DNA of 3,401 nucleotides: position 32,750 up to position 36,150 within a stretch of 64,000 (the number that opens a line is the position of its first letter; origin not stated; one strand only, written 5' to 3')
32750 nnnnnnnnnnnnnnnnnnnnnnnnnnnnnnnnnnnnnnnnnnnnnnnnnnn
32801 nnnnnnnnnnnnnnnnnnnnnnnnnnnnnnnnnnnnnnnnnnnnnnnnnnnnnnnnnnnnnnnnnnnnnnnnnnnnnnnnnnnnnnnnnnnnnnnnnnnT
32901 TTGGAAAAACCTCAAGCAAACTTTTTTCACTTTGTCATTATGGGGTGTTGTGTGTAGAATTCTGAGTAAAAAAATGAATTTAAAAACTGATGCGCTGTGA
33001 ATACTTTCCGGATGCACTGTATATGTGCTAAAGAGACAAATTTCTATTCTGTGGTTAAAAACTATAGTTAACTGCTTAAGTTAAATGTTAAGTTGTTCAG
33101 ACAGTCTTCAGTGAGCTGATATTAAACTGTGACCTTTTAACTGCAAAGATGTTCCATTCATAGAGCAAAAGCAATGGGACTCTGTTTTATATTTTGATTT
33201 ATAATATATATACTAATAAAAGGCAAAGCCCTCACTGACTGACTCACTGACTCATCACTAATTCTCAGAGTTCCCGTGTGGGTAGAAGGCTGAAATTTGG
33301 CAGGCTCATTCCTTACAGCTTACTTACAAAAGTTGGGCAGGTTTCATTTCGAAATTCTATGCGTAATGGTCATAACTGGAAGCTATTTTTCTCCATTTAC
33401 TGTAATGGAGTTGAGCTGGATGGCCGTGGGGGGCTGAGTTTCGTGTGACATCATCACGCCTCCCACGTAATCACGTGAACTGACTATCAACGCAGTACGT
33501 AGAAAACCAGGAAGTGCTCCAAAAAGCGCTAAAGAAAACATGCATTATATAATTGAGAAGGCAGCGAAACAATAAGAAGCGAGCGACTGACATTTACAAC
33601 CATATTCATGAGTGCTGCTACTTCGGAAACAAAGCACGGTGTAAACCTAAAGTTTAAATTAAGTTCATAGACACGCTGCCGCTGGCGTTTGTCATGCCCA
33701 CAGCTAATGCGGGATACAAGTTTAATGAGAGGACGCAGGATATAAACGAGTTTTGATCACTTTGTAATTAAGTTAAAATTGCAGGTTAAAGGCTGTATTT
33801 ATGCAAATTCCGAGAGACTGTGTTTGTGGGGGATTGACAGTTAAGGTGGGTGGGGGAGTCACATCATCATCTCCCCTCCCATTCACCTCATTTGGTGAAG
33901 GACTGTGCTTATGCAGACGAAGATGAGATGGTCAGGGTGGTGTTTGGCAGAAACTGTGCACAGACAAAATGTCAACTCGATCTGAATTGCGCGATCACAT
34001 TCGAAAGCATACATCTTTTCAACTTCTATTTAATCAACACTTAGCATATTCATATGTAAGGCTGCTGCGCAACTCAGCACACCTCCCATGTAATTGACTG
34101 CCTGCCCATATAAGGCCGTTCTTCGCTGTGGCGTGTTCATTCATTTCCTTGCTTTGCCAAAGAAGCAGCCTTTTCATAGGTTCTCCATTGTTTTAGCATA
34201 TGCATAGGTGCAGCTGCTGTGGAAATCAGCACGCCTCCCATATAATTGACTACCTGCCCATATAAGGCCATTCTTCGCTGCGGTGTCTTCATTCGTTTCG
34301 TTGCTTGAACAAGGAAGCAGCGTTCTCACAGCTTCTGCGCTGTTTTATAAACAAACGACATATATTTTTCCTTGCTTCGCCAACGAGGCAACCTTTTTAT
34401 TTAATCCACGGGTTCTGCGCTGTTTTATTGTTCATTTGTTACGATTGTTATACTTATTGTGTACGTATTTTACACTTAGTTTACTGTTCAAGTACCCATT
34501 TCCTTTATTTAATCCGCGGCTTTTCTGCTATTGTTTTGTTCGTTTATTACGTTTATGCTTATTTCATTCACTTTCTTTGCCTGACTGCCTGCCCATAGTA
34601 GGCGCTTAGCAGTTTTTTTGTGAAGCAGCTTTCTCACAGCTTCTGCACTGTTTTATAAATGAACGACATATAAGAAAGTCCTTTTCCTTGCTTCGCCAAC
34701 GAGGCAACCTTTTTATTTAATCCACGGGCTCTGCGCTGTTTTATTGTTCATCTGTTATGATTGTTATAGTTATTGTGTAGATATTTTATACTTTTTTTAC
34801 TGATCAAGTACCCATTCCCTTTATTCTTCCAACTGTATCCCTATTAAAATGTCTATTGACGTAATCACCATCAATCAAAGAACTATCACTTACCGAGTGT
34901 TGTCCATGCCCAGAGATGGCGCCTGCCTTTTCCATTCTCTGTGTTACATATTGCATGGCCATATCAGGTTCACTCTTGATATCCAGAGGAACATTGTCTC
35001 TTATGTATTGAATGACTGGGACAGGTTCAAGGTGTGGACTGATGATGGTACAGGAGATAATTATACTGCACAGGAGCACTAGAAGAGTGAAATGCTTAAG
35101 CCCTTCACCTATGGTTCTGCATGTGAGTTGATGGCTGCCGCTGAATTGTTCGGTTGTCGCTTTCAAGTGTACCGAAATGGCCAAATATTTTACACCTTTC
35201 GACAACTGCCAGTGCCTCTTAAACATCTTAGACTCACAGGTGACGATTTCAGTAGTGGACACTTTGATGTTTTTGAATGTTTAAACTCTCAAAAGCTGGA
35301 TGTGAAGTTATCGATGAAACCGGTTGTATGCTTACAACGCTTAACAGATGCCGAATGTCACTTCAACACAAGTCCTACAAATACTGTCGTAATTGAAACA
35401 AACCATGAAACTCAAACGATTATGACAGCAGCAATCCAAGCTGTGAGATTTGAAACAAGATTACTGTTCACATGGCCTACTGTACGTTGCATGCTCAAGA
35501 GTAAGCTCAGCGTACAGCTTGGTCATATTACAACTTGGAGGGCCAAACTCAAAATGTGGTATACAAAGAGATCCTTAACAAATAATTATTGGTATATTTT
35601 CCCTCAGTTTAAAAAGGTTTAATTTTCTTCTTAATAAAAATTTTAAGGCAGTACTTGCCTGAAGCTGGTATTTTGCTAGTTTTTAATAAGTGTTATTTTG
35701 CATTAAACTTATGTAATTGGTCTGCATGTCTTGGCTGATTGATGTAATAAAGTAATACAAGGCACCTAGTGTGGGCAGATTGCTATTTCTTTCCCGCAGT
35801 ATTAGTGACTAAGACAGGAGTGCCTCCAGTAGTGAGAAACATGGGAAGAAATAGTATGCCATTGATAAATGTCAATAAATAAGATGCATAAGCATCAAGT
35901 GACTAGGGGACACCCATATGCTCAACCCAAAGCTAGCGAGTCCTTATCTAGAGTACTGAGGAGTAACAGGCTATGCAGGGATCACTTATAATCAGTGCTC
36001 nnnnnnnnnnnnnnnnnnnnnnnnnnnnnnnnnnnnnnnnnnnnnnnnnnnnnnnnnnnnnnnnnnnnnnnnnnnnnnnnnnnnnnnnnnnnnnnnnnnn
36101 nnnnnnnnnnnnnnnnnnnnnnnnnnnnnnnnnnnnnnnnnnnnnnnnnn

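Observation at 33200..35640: CpG-rich composite element of about 2.4 kb with no recognisable TE hallmarks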

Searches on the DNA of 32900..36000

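Call 52: search_rna_families(source=window, start=32900, end=36000, threshold=evalue, max_evalue=1)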
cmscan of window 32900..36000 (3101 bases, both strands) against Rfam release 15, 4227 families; matches with E-value up to 1: 1.
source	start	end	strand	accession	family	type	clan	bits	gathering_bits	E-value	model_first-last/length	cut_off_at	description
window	33069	33224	-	RF01718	Polynucleobacter-1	Gene; sRNA;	-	20.2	37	0.18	1-141/141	no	Polynucleobacter-1 RNA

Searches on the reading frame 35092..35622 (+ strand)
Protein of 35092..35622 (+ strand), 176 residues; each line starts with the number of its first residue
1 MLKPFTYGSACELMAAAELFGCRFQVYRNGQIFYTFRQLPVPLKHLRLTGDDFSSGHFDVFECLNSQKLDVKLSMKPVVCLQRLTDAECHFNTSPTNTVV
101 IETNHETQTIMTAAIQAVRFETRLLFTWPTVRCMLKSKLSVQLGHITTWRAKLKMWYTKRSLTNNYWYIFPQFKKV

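Call 62: find_encoding_contigs(protein=window:35092-35622:+, flank=1000, max_places=5)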
Protein window:35092-35622:+ (176 aa): no gene with exactly this product is on record in the collection.
